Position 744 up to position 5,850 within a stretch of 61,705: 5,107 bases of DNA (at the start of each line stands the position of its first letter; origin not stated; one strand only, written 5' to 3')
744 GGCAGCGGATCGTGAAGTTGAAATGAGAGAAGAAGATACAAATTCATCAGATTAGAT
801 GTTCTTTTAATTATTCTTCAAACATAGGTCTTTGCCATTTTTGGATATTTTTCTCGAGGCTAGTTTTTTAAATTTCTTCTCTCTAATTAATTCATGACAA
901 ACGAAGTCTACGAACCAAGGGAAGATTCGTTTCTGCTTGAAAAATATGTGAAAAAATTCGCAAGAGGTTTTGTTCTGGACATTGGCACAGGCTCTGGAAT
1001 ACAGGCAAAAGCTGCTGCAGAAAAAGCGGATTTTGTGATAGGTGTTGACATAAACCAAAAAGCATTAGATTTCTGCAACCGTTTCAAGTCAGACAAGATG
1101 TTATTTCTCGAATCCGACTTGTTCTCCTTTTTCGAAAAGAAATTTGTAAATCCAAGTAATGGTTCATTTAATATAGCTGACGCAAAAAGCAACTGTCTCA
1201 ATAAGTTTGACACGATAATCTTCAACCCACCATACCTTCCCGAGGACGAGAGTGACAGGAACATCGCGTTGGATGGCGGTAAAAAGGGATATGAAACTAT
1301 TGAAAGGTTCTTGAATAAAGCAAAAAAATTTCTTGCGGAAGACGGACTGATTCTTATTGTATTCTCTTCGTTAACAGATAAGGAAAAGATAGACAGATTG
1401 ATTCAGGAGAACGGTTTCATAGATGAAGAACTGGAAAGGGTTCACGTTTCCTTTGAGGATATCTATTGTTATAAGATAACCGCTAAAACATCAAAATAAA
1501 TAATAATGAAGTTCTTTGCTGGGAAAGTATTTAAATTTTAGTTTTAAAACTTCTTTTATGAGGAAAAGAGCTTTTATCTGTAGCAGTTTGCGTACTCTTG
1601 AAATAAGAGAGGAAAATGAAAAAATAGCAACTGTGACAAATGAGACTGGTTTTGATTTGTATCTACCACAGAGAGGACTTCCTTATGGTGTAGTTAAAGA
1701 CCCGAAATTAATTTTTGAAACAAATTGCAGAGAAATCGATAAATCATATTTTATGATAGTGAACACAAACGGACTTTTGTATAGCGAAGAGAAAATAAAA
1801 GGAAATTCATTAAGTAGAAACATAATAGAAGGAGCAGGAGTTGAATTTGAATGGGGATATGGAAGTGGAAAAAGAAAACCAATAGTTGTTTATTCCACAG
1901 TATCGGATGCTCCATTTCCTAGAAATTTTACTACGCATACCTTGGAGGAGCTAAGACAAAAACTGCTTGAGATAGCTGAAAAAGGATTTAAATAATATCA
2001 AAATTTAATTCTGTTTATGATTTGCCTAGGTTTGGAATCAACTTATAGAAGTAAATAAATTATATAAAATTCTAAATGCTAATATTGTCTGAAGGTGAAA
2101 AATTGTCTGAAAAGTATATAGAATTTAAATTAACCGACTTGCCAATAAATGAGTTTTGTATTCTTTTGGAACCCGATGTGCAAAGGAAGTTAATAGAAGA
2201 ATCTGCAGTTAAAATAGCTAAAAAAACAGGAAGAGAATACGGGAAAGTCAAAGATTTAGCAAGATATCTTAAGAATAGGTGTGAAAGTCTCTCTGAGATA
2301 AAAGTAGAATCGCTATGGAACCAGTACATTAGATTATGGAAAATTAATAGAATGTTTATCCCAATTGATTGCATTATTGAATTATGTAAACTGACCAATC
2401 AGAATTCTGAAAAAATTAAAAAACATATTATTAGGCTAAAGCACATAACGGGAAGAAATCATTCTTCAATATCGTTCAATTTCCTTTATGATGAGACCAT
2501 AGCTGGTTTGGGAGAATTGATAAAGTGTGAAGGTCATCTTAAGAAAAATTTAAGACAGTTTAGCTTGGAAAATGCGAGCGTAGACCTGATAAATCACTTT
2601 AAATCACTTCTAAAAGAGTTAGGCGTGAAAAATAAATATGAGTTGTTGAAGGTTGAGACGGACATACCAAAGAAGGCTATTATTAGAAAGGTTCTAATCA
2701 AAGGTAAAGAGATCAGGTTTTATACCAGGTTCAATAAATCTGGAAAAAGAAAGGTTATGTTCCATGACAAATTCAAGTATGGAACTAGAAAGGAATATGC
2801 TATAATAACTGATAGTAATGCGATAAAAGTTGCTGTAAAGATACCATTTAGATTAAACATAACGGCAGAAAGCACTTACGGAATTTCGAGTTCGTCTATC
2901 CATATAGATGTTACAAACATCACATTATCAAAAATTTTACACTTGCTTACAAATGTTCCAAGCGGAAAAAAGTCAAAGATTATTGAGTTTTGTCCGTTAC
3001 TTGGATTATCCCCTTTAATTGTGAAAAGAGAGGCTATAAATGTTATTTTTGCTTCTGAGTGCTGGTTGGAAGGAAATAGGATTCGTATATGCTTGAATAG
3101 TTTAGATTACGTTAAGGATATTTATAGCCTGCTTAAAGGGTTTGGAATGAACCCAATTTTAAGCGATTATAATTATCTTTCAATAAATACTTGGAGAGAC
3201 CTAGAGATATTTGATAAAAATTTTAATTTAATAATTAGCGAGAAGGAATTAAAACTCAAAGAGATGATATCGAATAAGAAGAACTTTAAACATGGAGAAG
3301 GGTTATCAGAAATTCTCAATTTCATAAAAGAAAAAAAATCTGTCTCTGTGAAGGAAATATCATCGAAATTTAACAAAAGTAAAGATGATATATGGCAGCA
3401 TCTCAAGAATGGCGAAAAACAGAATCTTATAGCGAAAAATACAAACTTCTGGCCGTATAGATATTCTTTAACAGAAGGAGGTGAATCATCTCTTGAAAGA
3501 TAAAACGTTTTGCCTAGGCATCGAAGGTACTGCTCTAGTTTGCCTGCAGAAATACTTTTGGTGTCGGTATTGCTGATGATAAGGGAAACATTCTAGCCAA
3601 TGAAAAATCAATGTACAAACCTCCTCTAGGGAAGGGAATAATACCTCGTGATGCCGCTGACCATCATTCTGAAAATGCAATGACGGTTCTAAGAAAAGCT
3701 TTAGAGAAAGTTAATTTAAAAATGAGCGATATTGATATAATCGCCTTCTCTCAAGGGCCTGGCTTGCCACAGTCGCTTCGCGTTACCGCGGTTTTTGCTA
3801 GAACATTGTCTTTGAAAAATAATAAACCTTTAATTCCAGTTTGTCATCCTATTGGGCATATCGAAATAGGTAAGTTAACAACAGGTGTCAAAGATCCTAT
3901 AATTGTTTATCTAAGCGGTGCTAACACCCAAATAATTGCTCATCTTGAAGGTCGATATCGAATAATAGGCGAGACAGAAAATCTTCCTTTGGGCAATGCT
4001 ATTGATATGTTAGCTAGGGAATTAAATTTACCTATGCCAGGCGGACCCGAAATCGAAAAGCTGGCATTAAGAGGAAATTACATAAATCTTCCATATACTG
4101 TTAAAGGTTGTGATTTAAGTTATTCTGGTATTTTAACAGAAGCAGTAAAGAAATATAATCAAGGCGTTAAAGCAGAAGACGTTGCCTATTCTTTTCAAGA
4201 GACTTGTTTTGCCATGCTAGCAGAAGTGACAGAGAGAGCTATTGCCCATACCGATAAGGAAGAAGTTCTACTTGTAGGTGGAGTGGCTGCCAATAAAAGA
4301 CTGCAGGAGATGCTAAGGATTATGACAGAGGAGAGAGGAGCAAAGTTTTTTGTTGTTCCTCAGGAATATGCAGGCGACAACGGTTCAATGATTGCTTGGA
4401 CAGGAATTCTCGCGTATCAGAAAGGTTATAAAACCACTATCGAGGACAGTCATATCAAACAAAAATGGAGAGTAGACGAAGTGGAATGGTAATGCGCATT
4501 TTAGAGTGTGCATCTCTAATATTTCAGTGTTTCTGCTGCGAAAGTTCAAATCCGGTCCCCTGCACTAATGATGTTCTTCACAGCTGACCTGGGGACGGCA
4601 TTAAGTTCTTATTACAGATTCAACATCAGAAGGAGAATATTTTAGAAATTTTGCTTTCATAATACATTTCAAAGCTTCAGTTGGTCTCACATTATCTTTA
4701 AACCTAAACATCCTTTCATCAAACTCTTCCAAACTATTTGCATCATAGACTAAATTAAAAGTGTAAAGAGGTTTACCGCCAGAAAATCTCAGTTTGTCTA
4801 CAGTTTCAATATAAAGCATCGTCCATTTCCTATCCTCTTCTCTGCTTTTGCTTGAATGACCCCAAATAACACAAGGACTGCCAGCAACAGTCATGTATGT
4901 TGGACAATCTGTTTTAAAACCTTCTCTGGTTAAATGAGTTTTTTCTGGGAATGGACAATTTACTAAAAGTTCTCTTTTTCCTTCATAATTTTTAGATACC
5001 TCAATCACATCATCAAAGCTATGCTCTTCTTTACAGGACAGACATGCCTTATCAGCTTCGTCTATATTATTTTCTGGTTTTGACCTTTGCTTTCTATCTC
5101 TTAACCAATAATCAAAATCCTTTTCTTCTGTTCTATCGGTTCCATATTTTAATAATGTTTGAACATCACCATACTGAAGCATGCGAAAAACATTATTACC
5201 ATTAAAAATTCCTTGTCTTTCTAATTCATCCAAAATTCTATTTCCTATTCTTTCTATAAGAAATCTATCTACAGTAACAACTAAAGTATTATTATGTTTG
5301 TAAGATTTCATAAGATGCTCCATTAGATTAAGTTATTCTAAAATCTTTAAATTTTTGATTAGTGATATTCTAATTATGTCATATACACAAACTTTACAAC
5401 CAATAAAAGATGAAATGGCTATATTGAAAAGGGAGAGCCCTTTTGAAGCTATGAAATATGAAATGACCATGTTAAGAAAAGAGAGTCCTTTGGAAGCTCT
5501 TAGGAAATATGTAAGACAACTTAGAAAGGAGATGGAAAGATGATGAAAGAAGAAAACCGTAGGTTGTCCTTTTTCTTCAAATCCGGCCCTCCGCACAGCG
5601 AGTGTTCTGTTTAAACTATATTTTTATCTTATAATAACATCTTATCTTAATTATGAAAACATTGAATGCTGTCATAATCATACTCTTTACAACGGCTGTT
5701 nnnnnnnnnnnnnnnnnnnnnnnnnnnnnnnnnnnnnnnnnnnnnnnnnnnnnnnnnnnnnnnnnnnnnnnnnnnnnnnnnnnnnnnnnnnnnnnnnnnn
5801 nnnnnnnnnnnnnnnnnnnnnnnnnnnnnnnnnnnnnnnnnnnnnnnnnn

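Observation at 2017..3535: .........-wHTH cassette inserted after codon 7 of kae1, leaving the old start behind and supplying a new 5' end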

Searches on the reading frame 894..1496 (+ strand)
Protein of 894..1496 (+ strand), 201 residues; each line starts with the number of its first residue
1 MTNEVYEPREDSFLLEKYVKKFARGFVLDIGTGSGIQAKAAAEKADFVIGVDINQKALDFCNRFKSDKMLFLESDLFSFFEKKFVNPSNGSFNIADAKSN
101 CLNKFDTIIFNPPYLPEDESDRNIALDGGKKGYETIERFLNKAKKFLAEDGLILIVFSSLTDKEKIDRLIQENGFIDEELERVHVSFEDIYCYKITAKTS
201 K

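Call 4: search_protein_families(library=pfam, proteins=[window:894-1496:+], max_evalue=1)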
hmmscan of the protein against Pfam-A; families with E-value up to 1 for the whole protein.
window:894-1496:+ (201 aa): 18 families
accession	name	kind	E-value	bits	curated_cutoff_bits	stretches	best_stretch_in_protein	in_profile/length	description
PF05175.20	MTS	-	2.8e-11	43.8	23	1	13-166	22-149/170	Methyltransferase small domain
PF13847.12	Methyltransf_31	-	1.8e-06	28.1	27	1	27-155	7-109/145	Methyltransferase domain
PF13649.12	Methyltransf_25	-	6.6e-06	27.2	27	1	27-67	1-43/97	Methyltransferase domain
PF08241.18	Methyltransf_11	-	1.1e-05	26.5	21.2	1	28-76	1-51/95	Methyltransferase domain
PF13489.12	Methyltransf_23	-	2.6e-05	24.5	27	1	21-183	20-142/164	Methyltransferase domain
PF07669.17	Eco57I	-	3e-05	24.6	25.3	1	88-169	69-149/171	Eco57I restriction-modification methylase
PF06325.19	PrmA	-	4.7e-05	23.5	22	1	14-60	154-199/296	Ribosomal protein L11 methyltransferase (PrmA)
PF01555.25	N6_N4_Mtase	-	6.8e-05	23.4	26.7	2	21-59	181-217/221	DNA methylase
PF10354.15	BMT5-like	-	0.00024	21.9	24.7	1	49-176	60-149/168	rRNA (uridine-N3-)-methyltransferase BTM5-like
PF08242.18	Methyltransf_12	-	0.0038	18.4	30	1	28-108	1-69/98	Methyltransferase domain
PF24675.1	NpmA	-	0.004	16.9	60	1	23-58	23-60/214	16S rRNA (adenine(1408)-N(1))-methyltransferase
PF01170.24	UPF0020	-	0.0055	16.8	22.3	1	103-186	119-192/197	RMKL-like, methyltransferase domain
PF02353.26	CMAS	-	0.0064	16.3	27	0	132-179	141-188/273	Mycolic acid cyclopropane synthetase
PF01795.25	Methyltransf_5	-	0.017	15.1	27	0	134-163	217-247/309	MraW methylase family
PF03721.20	UDPG_MGDP_dh_N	-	0.066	13.2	27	1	36-143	14-114/187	UDP-glucose/GDP-mannose dehydrogenase family, NAD binding domain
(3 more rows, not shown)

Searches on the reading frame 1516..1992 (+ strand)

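Call 4: search_protein_families(library=pfam, proteins=[window:1516-1992:+], max_evalue=1)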
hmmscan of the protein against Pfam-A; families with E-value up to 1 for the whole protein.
window:1516-1992:+ (159 aa): 1 family
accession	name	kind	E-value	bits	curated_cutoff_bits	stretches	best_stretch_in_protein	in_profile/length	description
PF05014.21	Nuc_deoxyrib_tr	-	0.00057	20.5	28.8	1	31-131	14-101/117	Nucleoside 2-deoxyribosyltransferase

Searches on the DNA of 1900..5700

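Call 87: search_rna_families(source=window, start=1900, end=5700, threshold=evalue, max_evalue=1, show_alignments=2)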
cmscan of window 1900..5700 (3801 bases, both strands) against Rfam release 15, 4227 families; matches with E-value up to 1: 1.
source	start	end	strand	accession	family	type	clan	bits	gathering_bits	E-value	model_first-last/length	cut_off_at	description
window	5446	5646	-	RF01946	KCNQ1OT1_1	Gene; lncRNA;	-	12.4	70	0.26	266-464/464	no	KCNQ1 overlapping transcript 1 conserved region 1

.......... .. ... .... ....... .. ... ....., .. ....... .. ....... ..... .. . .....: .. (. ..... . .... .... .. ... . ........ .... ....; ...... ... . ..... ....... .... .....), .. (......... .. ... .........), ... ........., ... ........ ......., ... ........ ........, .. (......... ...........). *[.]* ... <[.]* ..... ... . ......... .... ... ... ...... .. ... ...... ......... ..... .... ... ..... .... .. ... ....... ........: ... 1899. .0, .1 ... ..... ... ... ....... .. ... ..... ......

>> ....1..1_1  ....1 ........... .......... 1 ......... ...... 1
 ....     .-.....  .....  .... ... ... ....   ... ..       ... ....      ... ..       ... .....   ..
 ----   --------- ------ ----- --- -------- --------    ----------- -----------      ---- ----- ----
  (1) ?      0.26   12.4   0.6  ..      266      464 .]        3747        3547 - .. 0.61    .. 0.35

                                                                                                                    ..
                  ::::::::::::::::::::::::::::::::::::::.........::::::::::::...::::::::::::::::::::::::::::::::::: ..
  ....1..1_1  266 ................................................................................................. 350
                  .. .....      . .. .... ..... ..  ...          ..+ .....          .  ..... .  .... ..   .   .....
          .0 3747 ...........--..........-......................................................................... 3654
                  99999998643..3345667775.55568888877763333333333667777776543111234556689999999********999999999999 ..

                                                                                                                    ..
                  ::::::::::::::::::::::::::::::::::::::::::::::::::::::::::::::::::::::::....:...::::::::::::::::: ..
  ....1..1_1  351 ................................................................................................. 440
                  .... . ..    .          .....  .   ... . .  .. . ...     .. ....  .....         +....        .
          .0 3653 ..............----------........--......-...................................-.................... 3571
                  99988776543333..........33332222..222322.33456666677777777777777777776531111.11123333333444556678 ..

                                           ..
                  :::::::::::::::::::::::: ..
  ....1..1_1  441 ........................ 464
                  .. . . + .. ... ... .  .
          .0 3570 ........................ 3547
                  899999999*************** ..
